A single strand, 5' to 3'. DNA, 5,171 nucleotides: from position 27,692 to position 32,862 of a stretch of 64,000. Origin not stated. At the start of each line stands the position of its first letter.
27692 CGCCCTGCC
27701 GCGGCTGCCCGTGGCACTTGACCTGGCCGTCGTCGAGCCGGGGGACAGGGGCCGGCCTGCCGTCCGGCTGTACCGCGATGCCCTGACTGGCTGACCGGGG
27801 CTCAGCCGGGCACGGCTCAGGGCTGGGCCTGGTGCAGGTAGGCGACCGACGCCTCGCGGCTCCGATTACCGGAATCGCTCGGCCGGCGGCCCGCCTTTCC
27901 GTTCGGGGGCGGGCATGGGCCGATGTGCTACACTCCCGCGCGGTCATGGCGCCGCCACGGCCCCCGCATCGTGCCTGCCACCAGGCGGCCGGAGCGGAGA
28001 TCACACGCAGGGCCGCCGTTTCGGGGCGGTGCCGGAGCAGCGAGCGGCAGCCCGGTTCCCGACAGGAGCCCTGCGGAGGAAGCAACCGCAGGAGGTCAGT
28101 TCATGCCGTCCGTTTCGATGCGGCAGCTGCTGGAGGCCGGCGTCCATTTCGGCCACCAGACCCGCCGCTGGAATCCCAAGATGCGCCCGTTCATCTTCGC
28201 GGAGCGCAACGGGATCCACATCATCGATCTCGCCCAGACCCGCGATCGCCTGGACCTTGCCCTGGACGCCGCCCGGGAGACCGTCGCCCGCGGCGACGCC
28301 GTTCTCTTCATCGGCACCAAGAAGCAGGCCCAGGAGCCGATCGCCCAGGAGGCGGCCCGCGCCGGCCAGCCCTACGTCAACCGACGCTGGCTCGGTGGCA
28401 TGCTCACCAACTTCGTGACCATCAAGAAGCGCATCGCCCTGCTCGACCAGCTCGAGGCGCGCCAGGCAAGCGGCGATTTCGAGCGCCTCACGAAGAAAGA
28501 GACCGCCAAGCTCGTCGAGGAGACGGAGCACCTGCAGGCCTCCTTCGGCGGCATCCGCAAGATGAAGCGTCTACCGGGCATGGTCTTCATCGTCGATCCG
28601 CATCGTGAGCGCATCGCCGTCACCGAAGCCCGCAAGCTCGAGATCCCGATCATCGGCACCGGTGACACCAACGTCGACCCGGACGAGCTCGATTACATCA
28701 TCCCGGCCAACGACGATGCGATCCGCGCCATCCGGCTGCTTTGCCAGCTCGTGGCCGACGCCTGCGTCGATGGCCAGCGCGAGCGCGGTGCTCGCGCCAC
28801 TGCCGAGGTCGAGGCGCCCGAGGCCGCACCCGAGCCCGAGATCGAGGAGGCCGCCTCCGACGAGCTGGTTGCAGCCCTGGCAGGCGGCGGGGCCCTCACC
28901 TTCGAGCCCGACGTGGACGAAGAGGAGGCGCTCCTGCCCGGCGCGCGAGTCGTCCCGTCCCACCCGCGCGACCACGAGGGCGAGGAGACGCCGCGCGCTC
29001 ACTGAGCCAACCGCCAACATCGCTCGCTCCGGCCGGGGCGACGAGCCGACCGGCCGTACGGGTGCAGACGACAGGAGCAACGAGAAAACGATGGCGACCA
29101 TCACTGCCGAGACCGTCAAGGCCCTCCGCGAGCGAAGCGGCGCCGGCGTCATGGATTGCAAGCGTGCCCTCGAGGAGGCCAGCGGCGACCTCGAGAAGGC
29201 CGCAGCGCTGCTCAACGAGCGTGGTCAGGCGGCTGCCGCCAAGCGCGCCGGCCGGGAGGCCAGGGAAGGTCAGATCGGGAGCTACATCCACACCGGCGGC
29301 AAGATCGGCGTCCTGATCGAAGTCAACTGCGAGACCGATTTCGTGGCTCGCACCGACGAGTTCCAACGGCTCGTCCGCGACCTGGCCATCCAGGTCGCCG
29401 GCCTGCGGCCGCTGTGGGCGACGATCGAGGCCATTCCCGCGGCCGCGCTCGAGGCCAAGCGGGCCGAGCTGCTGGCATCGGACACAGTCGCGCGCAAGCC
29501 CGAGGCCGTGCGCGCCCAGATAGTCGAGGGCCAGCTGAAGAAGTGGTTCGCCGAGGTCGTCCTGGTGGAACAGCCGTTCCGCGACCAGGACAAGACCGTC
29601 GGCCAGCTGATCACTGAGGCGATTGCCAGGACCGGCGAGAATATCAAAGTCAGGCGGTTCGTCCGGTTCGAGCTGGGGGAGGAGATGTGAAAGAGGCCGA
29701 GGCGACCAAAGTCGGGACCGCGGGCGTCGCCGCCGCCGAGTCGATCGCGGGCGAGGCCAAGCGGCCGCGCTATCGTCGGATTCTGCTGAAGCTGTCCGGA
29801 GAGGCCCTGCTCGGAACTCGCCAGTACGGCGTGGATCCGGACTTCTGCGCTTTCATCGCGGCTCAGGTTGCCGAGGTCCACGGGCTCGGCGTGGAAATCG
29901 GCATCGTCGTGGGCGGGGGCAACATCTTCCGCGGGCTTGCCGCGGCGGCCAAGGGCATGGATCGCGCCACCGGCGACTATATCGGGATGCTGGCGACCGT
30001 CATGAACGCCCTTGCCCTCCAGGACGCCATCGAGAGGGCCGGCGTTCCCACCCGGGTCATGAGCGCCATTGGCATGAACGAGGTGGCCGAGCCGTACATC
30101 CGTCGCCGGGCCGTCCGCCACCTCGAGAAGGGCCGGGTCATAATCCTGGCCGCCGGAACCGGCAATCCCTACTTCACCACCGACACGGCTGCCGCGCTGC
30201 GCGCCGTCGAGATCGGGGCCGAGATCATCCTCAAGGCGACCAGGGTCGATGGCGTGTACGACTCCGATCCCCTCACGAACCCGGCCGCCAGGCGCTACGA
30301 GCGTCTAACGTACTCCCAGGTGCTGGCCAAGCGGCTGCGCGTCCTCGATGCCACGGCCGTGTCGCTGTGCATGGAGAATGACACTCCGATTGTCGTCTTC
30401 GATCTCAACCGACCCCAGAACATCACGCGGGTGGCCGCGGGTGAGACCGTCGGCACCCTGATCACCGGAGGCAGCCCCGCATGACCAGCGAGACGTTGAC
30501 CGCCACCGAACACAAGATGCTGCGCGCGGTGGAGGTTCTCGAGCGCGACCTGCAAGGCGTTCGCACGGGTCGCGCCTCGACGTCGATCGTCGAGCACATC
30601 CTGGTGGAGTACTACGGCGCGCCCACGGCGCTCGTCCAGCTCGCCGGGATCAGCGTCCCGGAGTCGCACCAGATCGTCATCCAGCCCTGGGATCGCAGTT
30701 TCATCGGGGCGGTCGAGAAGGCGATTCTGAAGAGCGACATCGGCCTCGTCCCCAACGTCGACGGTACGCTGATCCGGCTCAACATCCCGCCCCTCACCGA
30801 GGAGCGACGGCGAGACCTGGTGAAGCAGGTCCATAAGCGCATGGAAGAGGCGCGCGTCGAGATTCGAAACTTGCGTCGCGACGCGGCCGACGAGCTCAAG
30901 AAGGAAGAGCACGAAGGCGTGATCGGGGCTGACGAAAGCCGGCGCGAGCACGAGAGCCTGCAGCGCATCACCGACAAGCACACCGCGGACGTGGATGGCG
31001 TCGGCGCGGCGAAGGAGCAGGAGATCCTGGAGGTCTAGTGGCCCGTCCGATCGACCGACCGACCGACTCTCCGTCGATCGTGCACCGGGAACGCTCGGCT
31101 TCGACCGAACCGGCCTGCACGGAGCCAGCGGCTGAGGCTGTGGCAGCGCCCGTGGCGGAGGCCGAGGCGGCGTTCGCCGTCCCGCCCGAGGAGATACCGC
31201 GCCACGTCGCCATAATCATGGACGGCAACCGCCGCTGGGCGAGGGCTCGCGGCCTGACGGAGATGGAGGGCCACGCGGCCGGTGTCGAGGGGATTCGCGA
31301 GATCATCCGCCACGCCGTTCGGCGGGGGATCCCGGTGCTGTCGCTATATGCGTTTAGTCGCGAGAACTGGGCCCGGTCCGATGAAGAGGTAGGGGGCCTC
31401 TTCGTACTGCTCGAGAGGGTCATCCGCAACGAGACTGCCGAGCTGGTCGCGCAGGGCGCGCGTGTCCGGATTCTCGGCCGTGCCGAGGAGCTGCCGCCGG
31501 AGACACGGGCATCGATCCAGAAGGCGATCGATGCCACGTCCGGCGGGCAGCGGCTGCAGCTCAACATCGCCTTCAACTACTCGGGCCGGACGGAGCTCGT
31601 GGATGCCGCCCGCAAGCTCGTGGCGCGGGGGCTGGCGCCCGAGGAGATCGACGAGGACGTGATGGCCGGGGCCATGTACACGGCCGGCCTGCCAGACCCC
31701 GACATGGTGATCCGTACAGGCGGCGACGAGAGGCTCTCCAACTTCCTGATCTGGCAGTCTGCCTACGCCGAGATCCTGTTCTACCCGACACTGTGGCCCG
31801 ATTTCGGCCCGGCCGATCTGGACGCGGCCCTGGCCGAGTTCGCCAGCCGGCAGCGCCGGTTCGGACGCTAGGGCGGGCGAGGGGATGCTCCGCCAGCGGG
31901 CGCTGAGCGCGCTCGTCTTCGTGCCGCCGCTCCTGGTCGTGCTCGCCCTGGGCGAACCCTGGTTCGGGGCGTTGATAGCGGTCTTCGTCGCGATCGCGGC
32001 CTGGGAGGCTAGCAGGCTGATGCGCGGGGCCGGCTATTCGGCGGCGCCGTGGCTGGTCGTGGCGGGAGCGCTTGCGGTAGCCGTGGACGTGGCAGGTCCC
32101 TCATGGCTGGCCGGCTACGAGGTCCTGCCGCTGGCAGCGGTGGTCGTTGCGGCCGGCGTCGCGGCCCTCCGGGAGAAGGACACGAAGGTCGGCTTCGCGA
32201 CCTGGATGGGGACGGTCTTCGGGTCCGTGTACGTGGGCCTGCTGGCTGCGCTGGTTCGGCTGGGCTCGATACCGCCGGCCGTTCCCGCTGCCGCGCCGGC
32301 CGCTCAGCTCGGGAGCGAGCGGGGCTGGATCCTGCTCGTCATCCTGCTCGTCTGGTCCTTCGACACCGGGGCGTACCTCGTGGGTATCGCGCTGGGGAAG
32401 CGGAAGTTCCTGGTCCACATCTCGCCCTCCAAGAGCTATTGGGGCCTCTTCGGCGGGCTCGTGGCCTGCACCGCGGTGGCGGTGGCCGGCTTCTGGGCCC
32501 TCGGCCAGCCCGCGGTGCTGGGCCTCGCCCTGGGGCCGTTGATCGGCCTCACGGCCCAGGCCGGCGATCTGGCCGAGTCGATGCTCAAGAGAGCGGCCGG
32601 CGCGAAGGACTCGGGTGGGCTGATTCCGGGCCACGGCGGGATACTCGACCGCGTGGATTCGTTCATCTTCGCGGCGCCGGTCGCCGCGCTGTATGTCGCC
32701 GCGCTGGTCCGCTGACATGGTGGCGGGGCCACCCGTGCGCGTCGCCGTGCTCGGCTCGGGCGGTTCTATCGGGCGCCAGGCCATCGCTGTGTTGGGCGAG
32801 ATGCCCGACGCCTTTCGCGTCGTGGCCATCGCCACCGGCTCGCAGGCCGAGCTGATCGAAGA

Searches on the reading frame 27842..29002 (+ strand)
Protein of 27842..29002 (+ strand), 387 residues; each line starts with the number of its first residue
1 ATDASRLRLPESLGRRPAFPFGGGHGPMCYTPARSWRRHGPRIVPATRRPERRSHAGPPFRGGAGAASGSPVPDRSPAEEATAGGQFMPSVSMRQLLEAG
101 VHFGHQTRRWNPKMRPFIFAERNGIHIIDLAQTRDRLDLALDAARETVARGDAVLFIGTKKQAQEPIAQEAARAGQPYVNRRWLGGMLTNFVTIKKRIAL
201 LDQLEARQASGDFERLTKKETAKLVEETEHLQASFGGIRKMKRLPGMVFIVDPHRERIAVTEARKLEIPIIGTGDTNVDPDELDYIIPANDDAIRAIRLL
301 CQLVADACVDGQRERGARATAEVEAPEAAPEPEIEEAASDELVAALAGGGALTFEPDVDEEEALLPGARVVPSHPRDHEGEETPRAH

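Call 64: search_protein_families(library=pfam, proteins=[window:27842-29002:+], max_evalue=0.00001)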
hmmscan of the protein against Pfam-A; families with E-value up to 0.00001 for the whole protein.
window:27842-29002:+ (387 aa): 1 family
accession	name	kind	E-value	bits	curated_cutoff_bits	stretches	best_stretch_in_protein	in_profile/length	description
PF00318.25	Ribosomal_S2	-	1.7e-91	305.8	26.1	1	96-311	1-216/216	Ribosomal protein S2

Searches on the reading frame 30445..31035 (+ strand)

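Call 64: search_protein_families(library=pfam, proteins=[window:30445-31035:+], max_evalue=0.00001)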
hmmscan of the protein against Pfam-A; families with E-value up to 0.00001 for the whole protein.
window:30445-31035:+ (197 aa): 1 family
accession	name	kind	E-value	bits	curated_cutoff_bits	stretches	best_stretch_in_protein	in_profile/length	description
PF01765.24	RRF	-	2.9e-60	203.3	29.7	1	32-195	1-164/164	Ribosome recycling factor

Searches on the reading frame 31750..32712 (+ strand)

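Call 64: search_protein_families(library=pfam, proteins=[window:31750-32712:+], max_evalue=0.00001)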
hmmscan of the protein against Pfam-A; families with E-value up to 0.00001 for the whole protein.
window:31750-32712:+ (321 aa): 1 family
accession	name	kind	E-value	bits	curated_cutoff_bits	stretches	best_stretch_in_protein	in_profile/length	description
PF01148.25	CTP_transf_1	-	1.6e-53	182.7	24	1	49-317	2-262/264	Cytidylyltransferase family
